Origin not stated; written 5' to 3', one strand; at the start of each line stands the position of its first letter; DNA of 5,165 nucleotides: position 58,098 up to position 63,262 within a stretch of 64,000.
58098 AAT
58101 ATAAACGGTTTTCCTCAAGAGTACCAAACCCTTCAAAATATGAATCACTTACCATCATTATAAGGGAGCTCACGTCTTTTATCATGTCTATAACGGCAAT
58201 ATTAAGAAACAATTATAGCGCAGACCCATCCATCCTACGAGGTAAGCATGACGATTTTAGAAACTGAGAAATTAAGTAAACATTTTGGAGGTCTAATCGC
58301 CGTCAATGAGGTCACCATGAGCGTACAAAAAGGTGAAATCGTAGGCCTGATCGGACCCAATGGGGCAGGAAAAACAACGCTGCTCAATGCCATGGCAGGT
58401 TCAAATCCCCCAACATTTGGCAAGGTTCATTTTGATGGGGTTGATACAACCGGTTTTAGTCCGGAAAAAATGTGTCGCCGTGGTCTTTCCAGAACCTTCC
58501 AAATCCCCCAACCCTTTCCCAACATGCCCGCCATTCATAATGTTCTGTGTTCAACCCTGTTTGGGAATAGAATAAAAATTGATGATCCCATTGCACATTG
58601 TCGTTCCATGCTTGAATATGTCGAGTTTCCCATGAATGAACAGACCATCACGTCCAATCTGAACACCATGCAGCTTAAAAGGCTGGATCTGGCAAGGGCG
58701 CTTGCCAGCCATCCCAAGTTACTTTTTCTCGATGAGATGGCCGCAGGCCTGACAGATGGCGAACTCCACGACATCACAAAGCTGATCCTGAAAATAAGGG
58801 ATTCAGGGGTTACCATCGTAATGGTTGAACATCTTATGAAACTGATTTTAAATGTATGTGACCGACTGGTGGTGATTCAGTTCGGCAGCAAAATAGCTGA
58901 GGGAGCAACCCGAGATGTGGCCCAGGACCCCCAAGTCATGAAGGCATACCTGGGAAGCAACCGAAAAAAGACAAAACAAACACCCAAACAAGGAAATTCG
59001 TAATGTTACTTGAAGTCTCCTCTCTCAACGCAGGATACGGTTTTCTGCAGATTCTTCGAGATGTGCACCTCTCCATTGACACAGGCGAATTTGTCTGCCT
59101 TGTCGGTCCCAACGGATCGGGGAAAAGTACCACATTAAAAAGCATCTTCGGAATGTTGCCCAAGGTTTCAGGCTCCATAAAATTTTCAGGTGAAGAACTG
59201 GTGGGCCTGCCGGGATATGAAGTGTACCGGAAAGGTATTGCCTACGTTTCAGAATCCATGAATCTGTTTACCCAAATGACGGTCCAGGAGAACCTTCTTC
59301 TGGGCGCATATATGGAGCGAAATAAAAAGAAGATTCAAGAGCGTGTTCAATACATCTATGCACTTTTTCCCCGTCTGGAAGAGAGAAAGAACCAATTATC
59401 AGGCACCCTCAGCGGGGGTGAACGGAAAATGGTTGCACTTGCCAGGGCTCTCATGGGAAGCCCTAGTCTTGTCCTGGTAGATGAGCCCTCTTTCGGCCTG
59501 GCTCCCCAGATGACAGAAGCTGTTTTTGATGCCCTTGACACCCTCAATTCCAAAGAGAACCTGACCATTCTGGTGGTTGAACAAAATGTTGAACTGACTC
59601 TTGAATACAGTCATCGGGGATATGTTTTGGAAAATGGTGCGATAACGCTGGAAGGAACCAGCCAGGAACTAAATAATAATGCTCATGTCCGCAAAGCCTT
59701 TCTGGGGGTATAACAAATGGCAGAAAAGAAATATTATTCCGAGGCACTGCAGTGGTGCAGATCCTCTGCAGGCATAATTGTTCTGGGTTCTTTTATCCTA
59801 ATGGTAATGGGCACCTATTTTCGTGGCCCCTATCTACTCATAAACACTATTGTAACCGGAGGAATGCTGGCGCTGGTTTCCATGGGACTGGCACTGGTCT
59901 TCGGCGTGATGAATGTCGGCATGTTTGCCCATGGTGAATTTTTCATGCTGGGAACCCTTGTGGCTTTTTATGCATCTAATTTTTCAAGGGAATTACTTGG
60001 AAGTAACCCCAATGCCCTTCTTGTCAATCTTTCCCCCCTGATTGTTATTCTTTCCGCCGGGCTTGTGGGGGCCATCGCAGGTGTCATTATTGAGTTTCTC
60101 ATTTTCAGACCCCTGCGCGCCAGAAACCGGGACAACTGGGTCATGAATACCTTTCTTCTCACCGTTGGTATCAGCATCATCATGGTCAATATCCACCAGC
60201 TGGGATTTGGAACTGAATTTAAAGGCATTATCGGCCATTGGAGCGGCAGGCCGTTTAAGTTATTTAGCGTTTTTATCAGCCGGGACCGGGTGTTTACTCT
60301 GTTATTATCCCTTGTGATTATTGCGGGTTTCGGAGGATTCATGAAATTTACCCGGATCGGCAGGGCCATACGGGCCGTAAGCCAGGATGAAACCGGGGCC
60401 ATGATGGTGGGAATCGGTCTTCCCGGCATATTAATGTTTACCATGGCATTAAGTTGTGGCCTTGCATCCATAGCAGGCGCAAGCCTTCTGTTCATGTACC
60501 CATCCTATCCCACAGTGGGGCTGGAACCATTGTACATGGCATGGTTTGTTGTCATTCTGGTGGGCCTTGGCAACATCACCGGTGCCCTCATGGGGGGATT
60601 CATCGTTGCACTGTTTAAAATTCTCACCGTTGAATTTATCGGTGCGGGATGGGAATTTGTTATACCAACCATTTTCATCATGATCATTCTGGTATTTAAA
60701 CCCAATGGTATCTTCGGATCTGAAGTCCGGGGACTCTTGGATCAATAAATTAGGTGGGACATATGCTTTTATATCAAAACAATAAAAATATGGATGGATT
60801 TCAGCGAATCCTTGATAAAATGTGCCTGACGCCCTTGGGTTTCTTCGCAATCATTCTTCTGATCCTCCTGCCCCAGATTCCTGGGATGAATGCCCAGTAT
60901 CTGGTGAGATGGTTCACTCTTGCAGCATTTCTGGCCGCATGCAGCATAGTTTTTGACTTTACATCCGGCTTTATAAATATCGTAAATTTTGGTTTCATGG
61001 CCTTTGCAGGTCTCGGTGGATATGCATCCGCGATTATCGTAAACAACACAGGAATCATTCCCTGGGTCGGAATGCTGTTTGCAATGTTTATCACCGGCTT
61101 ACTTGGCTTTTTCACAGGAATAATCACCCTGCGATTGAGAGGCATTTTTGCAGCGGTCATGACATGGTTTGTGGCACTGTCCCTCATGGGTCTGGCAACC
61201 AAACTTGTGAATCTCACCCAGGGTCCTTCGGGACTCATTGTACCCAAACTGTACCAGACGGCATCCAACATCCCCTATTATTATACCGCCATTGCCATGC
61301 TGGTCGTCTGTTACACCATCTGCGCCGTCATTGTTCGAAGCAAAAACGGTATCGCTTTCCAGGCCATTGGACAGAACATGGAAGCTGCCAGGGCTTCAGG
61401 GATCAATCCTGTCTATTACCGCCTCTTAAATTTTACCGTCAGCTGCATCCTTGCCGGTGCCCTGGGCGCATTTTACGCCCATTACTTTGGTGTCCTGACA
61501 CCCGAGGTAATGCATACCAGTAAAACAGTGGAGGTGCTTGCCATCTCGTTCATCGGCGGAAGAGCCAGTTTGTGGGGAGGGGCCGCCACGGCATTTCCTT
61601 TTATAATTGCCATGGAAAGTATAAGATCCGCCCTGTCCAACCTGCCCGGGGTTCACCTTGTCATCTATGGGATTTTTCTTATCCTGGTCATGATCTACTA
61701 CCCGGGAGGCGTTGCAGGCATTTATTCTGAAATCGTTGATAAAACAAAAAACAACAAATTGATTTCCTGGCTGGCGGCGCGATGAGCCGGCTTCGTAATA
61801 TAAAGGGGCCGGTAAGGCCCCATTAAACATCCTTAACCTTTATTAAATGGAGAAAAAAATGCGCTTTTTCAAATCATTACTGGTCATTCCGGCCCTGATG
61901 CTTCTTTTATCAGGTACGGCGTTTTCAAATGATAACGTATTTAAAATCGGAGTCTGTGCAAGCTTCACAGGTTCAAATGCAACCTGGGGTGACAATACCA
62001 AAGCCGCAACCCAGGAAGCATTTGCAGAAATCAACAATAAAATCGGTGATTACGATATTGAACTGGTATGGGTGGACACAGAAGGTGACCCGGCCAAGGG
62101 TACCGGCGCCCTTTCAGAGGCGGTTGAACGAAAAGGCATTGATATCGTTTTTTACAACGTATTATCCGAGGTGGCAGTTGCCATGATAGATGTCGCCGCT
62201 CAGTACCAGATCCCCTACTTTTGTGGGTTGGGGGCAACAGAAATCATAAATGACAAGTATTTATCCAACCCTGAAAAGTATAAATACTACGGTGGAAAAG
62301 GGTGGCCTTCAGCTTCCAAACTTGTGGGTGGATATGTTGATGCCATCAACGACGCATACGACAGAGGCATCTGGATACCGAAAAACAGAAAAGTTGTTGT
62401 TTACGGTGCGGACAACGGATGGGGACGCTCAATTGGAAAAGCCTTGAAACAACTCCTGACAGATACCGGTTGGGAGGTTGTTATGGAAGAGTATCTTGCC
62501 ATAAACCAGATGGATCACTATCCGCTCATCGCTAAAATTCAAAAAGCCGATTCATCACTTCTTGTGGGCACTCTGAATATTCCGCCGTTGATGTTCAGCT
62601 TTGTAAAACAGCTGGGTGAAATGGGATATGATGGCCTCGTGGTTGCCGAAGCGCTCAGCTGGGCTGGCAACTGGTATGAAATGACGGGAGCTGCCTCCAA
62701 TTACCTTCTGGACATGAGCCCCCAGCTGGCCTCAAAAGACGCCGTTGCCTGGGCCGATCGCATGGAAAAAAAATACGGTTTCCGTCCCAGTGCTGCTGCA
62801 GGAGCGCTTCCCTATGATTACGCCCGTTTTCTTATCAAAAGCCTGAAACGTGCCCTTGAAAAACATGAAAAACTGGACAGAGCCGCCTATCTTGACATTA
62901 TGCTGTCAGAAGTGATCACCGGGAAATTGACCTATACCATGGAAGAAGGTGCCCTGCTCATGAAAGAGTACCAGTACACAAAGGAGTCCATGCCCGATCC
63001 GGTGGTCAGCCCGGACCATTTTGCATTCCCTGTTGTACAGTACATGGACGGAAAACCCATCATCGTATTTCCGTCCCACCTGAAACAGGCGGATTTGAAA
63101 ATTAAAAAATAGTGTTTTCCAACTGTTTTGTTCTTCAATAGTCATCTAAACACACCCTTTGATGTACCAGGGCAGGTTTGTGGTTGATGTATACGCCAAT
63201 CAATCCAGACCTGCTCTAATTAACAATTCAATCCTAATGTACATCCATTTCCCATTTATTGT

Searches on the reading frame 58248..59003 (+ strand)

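Call 33: search_protein_families(library=pfam, proteins=[window:58248-59003:+], max_evalue=0.00001)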
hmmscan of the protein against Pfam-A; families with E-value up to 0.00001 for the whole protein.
window:58248-59003:+ (251 aa): 2 families
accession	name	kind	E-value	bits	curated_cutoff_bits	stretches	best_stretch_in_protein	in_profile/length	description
PF00005.33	ABC_tran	-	2.6e-24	86.8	25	1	20-164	2-135/137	ABC transporter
PF12399.14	BCA_ABC_TP_C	-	9.5e-07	28.7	25.5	1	215-237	2-24/27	Branched-chain amino acid ATP-binding cassette transporter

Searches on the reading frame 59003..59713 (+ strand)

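Call 33: search_protein_families(library=pfam, proteins=[window:59003-59713:+], max_evalue=0.00001)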
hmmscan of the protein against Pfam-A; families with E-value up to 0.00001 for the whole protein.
window:59003-59713:+ (236 aa): 3 families
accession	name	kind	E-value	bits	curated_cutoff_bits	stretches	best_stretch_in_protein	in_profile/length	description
PF00005.33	ABC_tran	-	8.4e-32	111.1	25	1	18-162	1-135/137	ABC transporter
PF13304.12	AAA_21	-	1.7e-09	38.7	27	0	30-51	1-22/304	AAA domain, putative AbiEii toxin, Type IV TA system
PF02463.25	SMC_N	-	6e-07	29.5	40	0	29-183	25-188/220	RecF/RecN/SMC N terminal domain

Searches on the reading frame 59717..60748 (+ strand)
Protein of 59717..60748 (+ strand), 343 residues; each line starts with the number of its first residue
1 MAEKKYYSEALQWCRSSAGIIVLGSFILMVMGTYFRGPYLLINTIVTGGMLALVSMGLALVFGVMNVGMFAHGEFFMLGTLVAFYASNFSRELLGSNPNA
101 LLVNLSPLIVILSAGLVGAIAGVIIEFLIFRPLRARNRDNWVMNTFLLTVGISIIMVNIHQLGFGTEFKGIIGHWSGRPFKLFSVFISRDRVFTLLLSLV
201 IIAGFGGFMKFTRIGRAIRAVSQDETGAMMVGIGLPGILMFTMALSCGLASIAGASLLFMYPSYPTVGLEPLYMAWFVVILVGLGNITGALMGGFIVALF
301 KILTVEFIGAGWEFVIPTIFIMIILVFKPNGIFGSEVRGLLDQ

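Call 33: search_protein_families(library=pfam, proteins=[window:59717-60748:+], max_evalue=0.00001)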
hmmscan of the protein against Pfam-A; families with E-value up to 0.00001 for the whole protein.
window:59717-60748:+ (343 aa): 1 family
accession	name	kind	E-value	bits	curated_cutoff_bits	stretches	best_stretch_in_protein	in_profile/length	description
PF02653.21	BPD_transp_2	-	2e-32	112.9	26.8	1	41-324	2-268/269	Branched-chain amino acid transport system / permease component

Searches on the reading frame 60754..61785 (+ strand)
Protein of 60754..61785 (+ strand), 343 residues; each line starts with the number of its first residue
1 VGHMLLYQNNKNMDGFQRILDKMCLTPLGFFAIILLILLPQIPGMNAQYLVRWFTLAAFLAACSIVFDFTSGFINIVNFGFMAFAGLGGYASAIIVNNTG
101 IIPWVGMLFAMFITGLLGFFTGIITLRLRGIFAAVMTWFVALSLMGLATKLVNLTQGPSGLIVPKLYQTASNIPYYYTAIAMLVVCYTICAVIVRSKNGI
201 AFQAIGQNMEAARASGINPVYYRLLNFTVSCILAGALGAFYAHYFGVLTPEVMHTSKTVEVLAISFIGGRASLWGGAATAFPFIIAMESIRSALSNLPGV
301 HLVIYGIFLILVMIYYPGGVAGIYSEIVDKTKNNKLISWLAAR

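Call 33: search_protein_families(library=pfam, proteins=[window:60754-61785:+], max_evalue=0.00001)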
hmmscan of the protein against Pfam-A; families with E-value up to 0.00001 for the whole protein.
window:60754-61785:+ (343 aa): 1 family
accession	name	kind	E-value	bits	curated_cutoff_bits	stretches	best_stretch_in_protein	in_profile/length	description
PF02653.21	BPD_transp_2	-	4.4e-30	105.2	26.8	1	50-313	2-269/269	Branched-chain amino acid transport system / permease component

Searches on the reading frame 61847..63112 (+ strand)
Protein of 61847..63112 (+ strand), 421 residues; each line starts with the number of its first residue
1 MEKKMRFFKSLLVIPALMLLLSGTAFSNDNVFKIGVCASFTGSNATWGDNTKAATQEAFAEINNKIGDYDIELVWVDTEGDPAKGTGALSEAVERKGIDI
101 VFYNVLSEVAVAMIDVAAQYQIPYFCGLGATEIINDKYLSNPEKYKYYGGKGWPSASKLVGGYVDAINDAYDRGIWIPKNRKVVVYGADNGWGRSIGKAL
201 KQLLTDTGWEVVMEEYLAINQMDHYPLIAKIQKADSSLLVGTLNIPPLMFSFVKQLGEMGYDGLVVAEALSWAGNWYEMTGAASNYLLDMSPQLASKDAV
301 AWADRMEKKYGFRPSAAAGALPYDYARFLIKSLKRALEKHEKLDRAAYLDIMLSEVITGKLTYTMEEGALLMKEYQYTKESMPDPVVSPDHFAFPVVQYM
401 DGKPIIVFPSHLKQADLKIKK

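Call 33: search_protein_families(library=pfam, proteins=[window:61847-63112:+], max_evalue=0.00001)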
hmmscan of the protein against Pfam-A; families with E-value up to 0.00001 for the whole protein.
window:61847-63112:+ (421 aa): 3 families
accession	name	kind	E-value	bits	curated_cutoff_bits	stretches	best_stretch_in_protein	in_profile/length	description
PF13458.12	Peripla_BP_6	-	9.9e-39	134.4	31.7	1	33-350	3-306/343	Periplasmic binding protein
PF13433.12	Peripla_BP_5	-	3.2e-13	50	27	1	180-260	133-212/363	Periplasmic binding protein domain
PF01094.35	ANF_receptor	-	7.6e-08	32.2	25.4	1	52-232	3-170/353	Receptor family ligand binding region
